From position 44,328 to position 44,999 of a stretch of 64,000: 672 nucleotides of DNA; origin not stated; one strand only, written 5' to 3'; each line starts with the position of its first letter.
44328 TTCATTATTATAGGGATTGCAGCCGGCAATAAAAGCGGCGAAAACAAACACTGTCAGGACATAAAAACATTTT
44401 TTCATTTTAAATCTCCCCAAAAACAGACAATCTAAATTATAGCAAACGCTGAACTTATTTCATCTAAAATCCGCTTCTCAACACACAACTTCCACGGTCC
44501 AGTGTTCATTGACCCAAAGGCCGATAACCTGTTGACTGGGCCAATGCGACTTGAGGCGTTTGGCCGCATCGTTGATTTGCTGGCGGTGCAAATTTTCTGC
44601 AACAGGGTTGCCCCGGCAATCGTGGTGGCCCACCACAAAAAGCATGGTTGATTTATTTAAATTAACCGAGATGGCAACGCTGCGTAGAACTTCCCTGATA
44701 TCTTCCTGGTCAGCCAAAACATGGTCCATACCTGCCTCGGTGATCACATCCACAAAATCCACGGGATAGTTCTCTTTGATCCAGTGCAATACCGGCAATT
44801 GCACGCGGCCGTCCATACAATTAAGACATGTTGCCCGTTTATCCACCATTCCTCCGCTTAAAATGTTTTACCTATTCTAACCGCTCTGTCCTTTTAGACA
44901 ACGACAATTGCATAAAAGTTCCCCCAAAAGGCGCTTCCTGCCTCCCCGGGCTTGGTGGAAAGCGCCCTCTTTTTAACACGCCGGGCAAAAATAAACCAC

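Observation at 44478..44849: Miniature beta-carbonic-anhydrase-like protein (123 aa) with CxDxR...HxxC signature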

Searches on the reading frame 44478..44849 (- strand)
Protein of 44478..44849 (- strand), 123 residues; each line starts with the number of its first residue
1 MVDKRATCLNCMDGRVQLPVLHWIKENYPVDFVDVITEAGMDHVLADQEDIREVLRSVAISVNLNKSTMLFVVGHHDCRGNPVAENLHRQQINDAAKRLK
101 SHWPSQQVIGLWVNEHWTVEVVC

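Call 3: search_protein_families(library=pfam, proteins=[window:44478-44849:-], max_evalue=10)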
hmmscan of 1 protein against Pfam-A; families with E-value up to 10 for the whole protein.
window:44478-44849:- (123 aa): 3 families
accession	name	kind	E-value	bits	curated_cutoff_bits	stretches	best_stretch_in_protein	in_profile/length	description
PF20393.3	Pro_CA_2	-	3.4e-43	147.3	30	1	3-123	3-125/125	Putative carbonic anhydrase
PF00484.24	Pro_CA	-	0.017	15.8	25.7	1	8-86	3-73/156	Carbonic anhydrase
PF07836.16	DmpG_comm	-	0.12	12.4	27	1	25-51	27-53/63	DmpG-like communication domain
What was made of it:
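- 44478..44849 (-): Coding sequence of the 123-aa Pro_CA_2 (mini beta-CA-like) protein, stop codon included. Pfam PF20393 at 147.3 bits against a cutoff of 30, covering profile positions 3-125 of 125 (call 3).
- On Pfam PF20393 (Pro_CA_2): 147.3 bits against a cutoff of 30; protein residues 3-123 on profile positions 3-125 of 125 (call 3).
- On Beta-class carbonic anhydrase superfamily: 15.8 bits against 25.7, E = 0.017, covering only profile positions 3-73 of 156 (call 3).
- Closest known: Pfam PF20393, Pro_CA_2. Same: The window protein matches the whole 125-position model at 147 bits (call 3).
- Closest known: Cab-type. Different: It scores below the PF00484 threshold (call 3).
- Full-length match to PF20393 'Putative carbonic anhydrase' (E = 3.4e-43, call 3). 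The canonical beta-CA model PF00484 is below its gathering score (15.8 against 25.7 bits, call 3).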

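Call 4: search_protein_families(library=ncbifam, proteins=[window:44478-44849:-], max_evalue=10)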
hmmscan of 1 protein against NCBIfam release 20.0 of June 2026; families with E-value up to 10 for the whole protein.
window:44478-44849:- (123 aa): 1 family
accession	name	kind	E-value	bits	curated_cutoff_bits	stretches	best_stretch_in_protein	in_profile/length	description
NF053611.1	YiaD_Gzip_OmpA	equivalog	0.051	13.3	175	1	49-82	115-148/206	YiaD family glycine zipper/OmpA-like lipoprotein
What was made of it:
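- NCBIfam has no model for the family (call 4).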

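Call 5: search_solved_structures(query=window:44478-44849:-, max_evalue=10, show_alignments=3)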
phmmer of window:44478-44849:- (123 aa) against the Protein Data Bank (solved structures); distinct sequences matched with E-value up to 10: 2.
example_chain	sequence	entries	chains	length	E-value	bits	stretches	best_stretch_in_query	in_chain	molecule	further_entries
4xll_A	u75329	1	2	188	0.13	15.6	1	14-82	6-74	DJ-1 family protein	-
6znp_A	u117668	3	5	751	1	12.7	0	21-54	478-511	Uncharacterized ATP-dependent helicase YprA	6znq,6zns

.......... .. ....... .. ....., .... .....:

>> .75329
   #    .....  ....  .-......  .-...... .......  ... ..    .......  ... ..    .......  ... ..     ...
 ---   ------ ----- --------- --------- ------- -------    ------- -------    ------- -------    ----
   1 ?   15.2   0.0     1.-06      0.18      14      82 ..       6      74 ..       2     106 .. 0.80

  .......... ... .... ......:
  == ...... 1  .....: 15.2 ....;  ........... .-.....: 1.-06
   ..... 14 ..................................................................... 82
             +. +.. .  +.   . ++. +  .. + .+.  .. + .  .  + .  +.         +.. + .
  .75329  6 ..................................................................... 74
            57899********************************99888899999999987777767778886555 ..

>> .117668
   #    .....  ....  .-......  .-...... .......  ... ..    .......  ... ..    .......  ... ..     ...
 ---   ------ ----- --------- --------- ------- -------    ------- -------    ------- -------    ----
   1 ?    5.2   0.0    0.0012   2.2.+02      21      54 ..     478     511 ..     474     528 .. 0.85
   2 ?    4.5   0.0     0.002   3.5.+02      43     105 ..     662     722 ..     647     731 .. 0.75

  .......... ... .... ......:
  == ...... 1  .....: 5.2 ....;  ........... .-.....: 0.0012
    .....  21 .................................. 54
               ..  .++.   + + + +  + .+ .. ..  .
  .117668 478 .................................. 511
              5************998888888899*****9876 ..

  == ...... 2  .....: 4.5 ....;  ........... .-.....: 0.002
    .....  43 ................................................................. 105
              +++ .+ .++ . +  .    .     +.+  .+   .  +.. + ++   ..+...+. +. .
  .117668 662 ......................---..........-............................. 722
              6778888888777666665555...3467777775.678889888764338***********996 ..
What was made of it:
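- The single-sequence search of PDB sequences gave only noise (DJ-1 at E = 0.13, call 5).
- Tried and rejected: Single-sequence search of PDB sequences gave only noise (DJ-1 at E = 0.13, call 5).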

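Call 6: find_homologous_proteins(query=window:44478-44849:-, max_evalue=0.001)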
Query window:44478-44849:- (123 aa): 1184 proteins with E <= 0.001 among 1185 candidates; the best 120 are listed.
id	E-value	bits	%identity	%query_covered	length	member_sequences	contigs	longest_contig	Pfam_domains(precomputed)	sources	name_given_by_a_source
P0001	2.5e-70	252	100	91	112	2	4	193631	PF20393.4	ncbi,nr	ncbi:MAG: hypothetical protein KGJ09_02515 [Candidatus Omnitrophica bacterium]|nr:hypothetical prote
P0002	4.5e-62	226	79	98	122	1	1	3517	PF20393.4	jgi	jgi:carbonic anhydrase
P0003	5.0e-62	225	79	98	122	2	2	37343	PF20393.4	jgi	-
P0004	1.8e-61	224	78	98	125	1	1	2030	PF20393.4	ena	-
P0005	2.7e-61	223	78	98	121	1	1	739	PF20393.4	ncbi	-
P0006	3.7e-61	223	79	98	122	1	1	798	PF20393.4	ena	-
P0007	4.0e-61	223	79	98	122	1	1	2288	PF20393.4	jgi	-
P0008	8.2e-61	222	78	98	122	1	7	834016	PF20393.4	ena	-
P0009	9.1e-61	221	79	98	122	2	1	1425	PF20393.4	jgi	-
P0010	9.9e-61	221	78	98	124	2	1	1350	PF20393.4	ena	-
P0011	1.3e-60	221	78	98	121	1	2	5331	PF20393.4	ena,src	-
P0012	2.8e-60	220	77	98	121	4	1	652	PF20393.4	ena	-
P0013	3.8e-60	219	78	98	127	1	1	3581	PF20393.4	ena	-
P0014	4.4e-60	219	78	99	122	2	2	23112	PF20393.4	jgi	jgi:carbonic anhydrase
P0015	5.0e-60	219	76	98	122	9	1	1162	PF20393.4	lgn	-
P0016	6.1e-60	219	77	98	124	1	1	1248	PF20393.4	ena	-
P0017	6.3e-60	219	78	98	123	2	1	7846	PF20393.4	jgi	-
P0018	1.2e-59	218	76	98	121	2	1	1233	PF20393.4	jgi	jgi:carbonic anhydrase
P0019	1.4e-59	218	77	98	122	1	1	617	PF20393.4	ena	-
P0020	1.7e-59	217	75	98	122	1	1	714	PF20393.4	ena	-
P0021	1.7e-59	217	76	98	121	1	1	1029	PF20393.4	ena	-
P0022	2.1e-59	217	77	96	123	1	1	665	PF20393.4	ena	-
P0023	2.3e-59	217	74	98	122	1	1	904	PF20393.4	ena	-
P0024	2.4e-59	217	77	98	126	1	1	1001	PF20393.4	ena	-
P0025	2.5e-59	217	77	98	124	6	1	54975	PF20393.4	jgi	-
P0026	2.9e-59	217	77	98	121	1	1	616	PF20393.4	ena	-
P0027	3.4e-59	216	78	98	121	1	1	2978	PF20393.4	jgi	jgi:carbonic anhydrase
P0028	3.8e-59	216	76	98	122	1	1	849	PF20393.4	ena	-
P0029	4.4e-59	216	76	99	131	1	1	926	PF20393.4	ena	-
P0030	4.6e-59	216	77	98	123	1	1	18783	PF20393.4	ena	-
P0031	5.4e-59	216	77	98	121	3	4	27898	PF20393.4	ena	-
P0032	5.6e-59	216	74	98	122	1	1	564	PF20393.4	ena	-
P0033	6.2e-59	215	76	98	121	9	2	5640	PF20393.4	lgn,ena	-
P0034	7.1e-59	215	75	99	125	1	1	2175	PF20393.4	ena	-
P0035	8.0e-59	215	76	98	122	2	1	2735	PF20393.4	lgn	-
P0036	9.4e-59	215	76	99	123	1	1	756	PF20393.4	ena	-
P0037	9.8e-59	215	75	98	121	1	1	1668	PF20393.4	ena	-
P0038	1.2e-58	215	76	98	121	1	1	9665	PF20393.4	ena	-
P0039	1.3e-58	214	76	98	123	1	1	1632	PF20393.4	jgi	-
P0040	1.4e-58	214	74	98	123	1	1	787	PF20393.4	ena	-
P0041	1.4e-58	214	77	99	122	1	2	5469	PF20393.4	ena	-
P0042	1.5e-58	214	75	99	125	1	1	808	PF20393.4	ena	-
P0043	1.5e-58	214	74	98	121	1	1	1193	PF20393.4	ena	-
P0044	1.5e-58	214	76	98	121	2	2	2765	PF20393.4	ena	-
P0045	1.8e-58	214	74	98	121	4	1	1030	PF20393.4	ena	-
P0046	1.8e-58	214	75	99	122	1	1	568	PF20393.4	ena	-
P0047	1.9e-58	214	77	99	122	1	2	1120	PF20393.4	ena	-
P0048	1.9e-58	214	74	99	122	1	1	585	PF20393.4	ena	-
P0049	2.0e-58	214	76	98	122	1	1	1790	PF20393.4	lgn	-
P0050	2.3e-58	214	76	98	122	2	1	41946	PF20393.4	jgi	-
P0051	2.4e-58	214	74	98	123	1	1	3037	PF20393.4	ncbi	-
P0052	2.5e-58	213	76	98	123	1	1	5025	PF20393.4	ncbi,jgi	-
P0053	2.5e-58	213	74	98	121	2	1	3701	PF20393.4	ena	-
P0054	2.7e-58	213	76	98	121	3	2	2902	PF20393.4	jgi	-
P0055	2.8e-58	213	74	98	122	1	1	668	PF20393.4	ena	-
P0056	2.9e-58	213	76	98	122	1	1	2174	PF20393.4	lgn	-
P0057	3.2e-58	213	76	99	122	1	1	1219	PF20393.4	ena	-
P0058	3.3e-58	213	75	98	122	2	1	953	PF20393.4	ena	-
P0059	3.9e-58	213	74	98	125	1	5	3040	PF20393.4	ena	-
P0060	3.9e-58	213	73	98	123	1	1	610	PF20393.4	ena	-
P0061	4.0e-58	213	75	98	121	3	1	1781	PF20393.4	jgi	-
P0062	4.0e-58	213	77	99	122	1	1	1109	PF20393.4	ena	-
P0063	4.2e-58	213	74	98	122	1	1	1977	PF20393.4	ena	-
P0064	4.2e-58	213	75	99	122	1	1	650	PF20393.4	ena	-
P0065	4.6e-58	213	74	98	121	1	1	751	PF20393.4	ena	-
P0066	5.2e-58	212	74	98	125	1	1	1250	PF20393.4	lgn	-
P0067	5.5e-58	212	75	98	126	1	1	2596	PF20393.4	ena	-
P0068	6.8e-58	212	74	98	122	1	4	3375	PF20393.4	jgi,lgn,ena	-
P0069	6.8e-58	212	75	98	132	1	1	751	PF20393.4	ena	-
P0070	7.4e-58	212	74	98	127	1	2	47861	PF20393.4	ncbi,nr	ncbi:MAG: hypothetical protein KGK03_07355 [Candidatus Omnitrophica bacterium]|nr:hypothetical prote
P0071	8.2e-58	212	76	99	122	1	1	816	PF20393.4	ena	-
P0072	8.6e-58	212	75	98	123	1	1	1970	PF20393.4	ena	-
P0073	9.0e-58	212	74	98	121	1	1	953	PF20393.4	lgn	-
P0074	1.0e-57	212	76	97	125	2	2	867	PF20393.4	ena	-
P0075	1.2e-57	211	73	99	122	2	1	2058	PF20393.4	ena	-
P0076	1.3e-57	211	74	98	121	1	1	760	PF20393.4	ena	-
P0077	1.3e-57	211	76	99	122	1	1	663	PF20393.4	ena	-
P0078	1.4e-57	211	74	98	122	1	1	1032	PF20393.4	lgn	-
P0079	1.5e-57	211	75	98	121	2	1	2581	PF20393.4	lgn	-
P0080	1.6e-57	211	74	98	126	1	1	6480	PF20393.4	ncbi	-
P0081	1.6e-57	211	77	99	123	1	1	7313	PF20393.4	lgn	-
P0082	1.8e-57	211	72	98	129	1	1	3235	PF20393.4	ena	-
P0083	1.8e-57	211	74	98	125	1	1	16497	PF20393.4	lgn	-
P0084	1.9e-57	211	74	98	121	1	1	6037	PF20393.4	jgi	jgi:carbonic anhydrase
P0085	2.0e-57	211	75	98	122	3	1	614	PF20393.4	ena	-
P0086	2.1e-57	210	74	100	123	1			PF20393.4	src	-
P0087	2.6e-57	210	74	99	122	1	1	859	PF20393.4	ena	-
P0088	2.6e-57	210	74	98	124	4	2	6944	PF20393.4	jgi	-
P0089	2.7e-57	210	76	98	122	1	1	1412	PF20393.4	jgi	jgi:carbonic anhydrase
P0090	2.9e-57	210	75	98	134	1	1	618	PF20393.4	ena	-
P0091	2.9e-57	210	76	96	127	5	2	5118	PF20393.4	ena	-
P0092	3.0e-57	210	75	99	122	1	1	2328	PF20393.4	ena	-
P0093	3.0e-57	210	76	98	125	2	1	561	PF20393.4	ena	-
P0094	3.1e-57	210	77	98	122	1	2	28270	PF20393.4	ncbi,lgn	-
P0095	3.4e-57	210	76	97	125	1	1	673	PF20393.4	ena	-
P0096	3.4e-57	210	75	99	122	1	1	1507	PF20393.4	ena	-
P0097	3.8e-57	210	75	98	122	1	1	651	PF20393.4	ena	-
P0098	4.2e-57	210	74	98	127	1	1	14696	PF20393.4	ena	-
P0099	4.3e-57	210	74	99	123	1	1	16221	PF20393.4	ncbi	-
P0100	4.4e-57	209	75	98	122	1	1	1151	PF20393.4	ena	-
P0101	4.5e-57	209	74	98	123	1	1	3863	PF20393.4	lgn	-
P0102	4.5e-57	209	75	99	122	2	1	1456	PF20393.4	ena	-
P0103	5.0e-57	209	74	98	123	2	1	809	PF20393.4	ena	-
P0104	5.0e-57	209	77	98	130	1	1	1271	PF20393.4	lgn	-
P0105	5.2e-57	209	76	98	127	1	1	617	PF20393.4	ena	-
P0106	5.2e-57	209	75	97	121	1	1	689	PF20393.4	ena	-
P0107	5.4e-57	209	75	99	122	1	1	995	PF20393.4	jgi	jgi:carbonic anhydrase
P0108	6.5e-57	209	74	98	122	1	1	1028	PF20393.4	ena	-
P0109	6.7e-57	209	73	97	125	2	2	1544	PF20393.4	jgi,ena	-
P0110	6.8e-57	209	74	98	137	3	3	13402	PF20393.4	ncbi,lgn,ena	-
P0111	6.8e-57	209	73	99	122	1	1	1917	PF20393.4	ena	-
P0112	7.4e-57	209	75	96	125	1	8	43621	PF20393.4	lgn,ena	-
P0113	7.5e-57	209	75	96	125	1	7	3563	PF20393.4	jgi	-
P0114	7.5e-57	209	77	98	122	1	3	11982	PF20393.4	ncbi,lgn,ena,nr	ncbi:MAG: hypothetical protein KC733_02370 [Candidatus Omnitrophica bacterium]|nr:hypothetical prote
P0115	7.9e-57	209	74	98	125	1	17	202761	PF20393.4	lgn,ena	-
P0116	8.1e-57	209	77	97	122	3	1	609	PF20393.4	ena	-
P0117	9.4e-57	208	75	99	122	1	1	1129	PF20393.4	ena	-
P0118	1.0e-56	208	75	98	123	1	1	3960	PF20393.4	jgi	jgi:carbonic anhydrase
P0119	1.1e-56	208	74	98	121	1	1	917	PF20393.4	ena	-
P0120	1.1e-56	208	72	99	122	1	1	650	PF20393.4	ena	-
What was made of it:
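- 44478..44849 (-): 1184 homologues (call 6).
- Closest known: Pfam PF20393, Pro_CA_2. Same: All 120 listed homologues carry this domain (call 6).
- Checked: There are 1184 homologues with E <= 1e-3 (call 6) and a full-length Pfam match (call 3).
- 1184 homologues and a full-length Pfam match (calls 3, 6).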

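Call 15: search_protein_representatives(protein=window:44478-44849:-)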
Query: 123 residues. Proteins with E-value up to 0.001 (for the whole library): 743; up to 1e-10: 342; up to 1e-30: 5. The best 150 are listed.
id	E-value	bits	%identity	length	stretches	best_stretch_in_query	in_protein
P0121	2.5e-45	169.8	38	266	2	6-122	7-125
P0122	1.6e-37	144.7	50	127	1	3-121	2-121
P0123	4.9e-37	143.1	54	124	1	6-122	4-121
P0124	5.3e-33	130.0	46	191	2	6-122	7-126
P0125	6.8e-31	123.2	46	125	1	4-120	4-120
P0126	1.3e-30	122.3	36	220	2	6-122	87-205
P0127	5.9e-29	116.9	47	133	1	6-120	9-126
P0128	3.5e-28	114.5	82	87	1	12-79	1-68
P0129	3.8e-28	114.3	47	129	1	5-122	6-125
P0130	7.5e-28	113.4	47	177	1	5-116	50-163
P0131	1.5e-27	112.4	44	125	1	4-121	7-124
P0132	2.7e-27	111.6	45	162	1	4-122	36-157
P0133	8.6e-27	110.0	43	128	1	2-122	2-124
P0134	6.9e-26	107.0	32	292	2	6-123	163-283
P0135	8.8e-26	106.7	43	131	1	6-122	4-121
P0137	2.1e-25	105.5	46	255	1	4-119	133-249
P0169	2.4e-21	92.3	42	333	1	6-121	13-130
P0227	2.8e-18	82.5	43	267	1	7-121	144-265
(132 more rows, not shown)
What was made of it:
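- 743 representatives at 50% identity (call 15).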

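Call 20: search_solved_structures(query=A2, max_evalue=10, show_alignments=4)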
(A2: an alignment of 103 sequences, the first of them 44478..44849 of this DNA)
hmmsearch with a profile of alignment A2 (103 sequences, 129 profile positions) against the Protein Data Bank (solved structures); distinct sequences matched with E-value up to 10: 10.
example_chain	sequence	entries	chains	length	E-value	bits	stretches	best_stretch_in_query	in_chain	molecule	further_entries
3las_A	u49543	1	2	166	0.0015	21.8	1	44-98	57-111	Putative carbonic anhydrase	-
7uek_A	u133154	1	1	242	0.0016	21.7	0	87-126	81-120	OT3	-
1g5c_A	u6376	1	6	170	0.021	18.1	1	56-89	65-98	BETA-CARBONIC ANHYDRASE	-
6jqd_A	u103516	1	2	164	0.031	17.6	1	49-97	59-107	Carbonic anhydrase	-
6jqc_A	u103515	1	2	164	0.059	16.7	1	49-97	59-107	Carbonic anhydrase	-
6y04_A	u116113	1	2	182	0.11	15.8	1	7-95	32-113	Carbonic anhydrase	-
1ylk_A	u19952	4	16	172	0.32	14.3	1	52-100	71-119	Hypothetical protein Rv1284/MT1322 | Beta-carbonic anhydrase 1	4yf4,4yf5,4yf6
3ten_A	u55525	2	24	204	0.81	13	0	56-83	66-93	CS2 hydrolase | Carbon disulfide hydrolase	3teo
6yjn_A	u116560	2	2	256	0.93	12.8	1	59-91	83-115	Beta carbonic anhydrase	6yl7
5ztp_A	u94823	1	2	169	2.7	11.3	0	51-90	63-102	carbonic anhydrase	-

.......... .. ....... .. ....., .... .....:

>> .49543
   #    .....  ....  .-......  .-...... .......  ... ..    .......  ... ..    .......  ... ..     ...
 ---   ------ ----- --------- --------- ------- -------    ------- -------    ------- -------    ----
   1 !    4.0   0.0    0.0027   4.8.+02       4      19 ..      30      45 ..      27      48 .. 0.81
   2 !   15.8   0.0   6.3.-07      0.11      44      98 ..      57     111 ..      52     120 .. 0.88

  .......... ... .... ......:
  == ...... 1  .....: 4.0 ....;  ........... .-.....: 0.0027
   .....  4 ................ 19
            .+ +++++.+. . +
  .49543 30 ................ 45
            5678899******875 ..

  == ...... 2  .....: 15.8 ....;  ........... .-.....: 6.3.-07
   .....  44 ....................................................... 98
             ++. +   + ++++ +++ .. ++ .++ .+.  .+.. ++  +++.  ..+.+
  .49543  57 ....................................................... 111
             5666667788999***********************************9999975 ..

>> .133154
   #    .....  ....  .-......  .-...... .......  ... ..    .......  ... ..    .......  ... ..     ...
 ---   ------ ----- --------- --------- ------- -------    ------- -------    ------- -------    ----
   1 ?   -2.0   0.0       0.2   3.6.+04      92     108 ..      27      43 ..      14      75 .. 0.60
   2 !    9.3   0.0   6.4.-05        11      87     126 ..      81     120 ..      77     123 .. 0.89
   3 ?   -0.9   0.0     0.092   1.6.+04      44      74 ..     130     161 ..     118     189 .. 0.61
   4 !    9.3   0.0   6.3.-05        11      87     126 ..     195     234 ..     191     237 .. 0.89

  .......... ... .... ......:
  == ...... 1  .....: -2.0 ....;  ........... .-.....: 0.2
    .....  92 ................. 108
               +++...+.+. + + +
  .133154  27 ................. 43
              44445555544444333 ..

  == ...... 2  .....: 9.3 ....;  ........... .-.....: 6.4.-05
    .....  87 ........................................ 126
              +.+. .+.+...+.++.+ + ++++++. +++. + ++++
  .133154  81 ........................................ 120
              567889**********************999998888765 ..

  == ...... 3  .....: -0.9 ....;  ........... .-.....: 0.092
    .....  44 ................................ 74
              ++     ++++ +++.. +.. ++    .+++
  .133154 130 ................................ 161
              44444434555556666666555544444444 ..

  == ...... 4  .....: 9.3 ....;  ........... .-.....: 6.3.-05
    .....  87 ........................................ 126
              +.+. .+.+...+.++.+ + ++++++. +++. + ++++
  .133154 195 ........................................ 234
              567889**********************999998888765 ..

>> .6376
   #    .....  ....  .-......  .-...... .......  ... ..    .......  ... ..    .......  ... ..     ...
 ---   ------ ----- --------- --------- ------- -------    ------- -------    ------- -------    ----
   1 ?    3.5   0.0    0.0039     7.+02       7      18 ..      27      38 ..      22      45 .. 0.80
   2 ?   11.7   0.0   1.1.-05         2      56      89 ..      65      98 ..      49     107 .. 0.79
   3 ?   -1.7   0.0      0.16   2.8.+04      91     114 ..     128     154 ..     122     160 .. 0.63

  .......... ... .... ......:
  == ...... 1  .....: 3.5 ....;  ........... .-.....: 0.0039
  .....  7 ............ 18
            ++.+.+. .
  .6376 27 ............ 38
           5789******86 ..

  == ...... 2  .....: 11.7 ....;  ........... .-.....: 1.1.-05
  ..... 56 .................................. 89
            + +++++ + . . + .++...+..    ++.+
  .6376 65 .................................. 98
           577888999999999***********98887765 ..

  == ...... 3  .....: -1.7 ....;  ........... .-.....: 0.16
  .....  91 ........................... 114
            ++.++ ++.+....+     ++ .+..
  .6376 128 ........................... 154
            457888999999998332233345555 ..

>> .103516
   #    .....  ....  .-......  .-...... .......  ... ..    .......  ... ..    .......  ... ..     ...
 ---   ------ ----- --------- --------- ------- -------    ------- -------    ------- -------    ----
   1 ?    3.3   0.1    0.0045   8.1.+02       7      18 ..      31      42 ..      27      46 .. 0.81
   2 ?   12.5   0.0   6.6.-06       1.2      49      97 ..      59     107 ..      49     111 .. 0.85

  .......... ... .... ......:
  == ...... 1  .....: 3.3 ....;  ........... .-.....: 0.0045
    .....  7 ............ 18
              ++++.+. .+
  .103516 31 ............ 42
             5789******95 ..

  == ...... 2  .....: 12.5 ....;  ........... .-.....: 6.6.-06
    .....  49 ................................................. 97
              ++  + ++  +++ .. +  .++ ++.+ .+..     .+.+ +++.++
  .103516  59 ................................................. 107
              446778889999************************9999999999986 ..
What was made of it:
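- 44805..44819 (-): Motif 1, C11-M-D13-G-R15: predicted first zinc ligand (Cys11) and the catalytic Asp-Arg dyad, at the end of beta-strand 1 and the start of helix A. Aligned to CMDSR of beta-CAs 3las, 1g5c and 6jqd in the profile search (call 20).
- On Beta-class carbonic anhydrase superfamily: Aligned to the corresponding motifs of solved beta-CAs (call 20).
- Closest known: Cab-type. Same: CxDxR and HxxC align in the profile search (call 20).
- CxDxR is aligned to CMDSR and HxxC to HTDC (call 20). In the one profile alignment that covers it, the stretch just after the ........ motif faces the canonical RNAGG loop of 3las (call 20).
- Tried and rejected: A family profile was needed (call 20), and even then E-values are marginal (1.5e-3 to about 1), with one unrelated designed protein (7uek) scoring similarly.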

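Call 22: find_encoding_contigs(protein=P0008, flank=6000, max_places=3)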
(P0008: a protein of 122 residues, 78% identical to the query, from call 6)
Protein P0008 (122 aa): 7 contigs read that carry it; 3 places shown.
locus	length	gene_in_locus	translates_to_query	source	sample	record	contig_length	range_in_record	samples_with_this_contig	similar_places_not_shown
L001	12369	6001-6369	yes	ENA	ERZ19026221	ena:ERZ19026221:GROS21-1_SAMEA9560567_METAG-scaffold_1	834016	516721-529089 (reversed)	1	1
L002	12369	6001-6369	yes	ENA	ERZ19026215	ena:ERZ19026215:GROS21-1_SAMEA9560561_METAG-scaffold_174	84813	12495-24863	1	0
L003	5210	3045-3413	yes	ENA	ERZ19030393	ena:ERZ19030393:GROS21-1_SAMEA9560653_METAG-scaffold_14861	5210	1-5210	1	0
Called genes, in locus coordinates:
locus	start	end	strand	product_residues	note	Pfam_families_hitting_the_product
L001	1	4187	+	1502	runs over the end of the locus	-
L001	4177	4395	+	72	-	-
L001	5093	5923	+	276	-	PF01522:Polysacc_deac_1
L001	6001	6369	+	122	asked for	PF20393:Pro_CA_2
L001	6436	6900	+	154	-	PF13441:Gly-zipper_YMGG, PF05433:Rick_17kDa_Anti (weak), PF27507:DjlA_TM (faint), PF13488:Gly-zipper_Omp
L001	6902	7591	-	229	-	PF00089:Trypsin (weak), PF13365:Trypsin_2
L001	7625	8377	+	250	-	PF01618:MotA_ExbB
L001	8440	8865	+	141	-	PF02472:ExbD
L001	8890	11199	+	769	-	PF07719:TPR_2 (faint), PF12895:ANAPC3 (faint), PF13174:TPR_6 (faint), PF13428:TPR_14 (faint), PF13432:TPR_16 (faint), PF23914:TPR_CcmH_CycH (faint), PF24575:TPR_Slam (faint), PF13525:YfiO (weak), +8 more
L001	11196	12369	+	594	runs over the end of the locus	PF00092:VWA (weak), PF13519:VWA_2 (weak), PF13768:VWA_3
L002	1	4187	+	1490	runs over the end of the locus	-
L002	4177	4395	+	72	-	-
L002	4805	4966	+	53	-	-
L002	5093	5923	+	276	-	PF01522:Polysacc_deac_1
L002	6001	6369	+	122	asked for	PF20393:Pro_CA_2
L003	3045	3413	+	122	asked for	PF20393:Pro_CA_2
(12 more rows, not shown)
